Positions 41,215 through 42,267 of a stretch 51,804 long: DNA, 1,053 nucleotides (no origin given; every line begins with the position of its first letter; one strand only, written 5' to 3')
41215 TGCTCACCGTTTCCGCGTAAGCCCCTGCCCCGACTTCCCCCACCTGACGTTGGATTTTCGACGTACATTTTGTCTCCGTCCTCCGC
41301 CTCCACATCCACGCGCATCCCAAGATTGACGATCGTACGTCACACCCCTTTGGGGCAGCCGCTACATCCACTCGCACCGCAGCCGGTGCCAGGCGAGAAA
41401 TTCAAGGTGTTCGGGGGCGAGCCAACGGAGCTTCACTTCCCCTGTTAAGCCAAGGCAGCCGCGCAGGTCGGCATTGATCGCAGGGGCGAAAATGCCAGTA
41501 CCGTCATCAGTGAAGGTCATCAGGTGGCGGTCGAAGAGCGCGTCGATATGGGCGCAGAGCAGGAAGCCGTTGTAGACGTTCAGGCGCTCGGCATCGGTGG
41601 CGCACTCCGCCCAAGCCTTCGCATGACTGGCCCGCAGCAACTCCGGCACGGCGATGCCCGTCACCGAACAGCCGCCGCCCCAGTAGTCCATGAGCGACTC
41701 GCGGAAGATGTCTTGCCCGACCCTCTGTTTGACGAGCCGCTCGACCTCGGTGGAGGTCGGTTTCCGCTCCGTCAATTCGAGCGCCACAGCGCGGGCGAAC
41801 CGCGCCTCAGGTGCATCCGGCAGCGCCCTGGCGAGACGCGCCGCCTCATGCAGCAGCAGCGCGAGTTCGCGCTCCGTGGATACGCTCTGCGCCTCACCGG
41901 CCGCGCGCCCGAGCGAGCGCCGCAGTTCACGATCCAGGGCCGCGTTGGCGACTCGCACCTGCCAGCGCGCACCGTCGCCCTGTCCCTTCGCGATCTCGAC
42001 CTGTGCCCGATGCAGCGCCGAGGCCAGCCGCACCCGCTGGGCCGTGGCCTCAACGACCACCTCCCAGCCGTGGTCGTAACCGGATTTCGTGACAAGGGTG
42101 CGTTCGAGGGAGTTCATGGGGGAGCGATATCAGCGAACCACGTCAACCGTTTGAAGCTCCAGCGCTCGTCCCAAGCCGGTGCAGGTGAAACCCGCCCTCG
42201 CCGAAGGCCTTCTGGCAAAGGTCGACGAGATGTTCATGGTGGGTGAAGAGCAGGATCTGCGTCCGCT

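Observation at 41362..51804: Five-gene minus-strand operon (dynamin-like / SNF2 helicase / Mre11-like nuclease / Rad50-like ATPase / HNH nuclease): candidate undescribed DNA-targeting defence or repair system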

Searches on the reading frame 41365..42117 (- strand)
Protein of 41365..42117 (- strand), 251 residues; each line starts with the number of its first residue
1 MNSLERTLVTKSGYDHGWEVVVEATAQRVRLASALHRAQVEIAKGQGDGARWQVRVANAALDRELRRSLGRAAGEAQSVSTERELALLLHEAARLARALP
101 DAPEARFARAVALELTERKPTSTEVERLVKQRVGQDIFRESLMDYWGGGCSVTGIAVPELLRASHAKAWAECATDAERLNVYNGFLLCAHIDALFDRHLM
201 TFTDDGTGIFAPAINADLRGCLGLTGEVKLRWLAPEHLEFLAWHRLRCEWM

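Call 5: search_protein_families(library=pfam, proteins=[window:41365-42117:-], max_evalue=0.01)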
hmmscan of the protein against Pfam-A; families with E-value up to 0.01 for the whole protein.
window:41365-42117:- (251 aa): 1 family
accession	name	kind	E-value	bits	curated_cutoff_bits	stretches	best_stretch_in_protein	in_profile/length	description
PF13391.12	HNH_2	-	1.3e-09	38.2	21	1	150-202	1-65/66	HNH endonuclease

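Call 6: search_protein_families(library=padloc, proteins=[window:41365-42117:-], max_evalue=0.01)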
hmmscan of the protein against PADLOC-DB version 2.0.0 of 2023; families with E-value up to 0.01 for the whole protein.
window:41365-42117:- (251 aa): 3 families
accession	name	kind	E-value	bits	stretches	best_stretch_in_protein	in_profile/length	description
PDLC04132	HNH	-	4.1e-18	63.5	1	114-208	133-225/286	-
PDLC03546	HNH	-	1e-15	55.5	1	108-205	132-228/282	Type II restriction enzyme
PDLC03529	REase_II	-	1.1e-05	22.8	1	138-211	272-344/389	Type II restriction enzyme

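Call 7: search_protein_families(library=ncbifam, proteins=[window:41365-42117:-], max_evalue=0.01)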
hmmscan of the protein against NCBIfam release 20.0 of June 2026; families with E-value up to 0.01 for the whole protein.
window:41365-42117:- (251 aa): 0 families
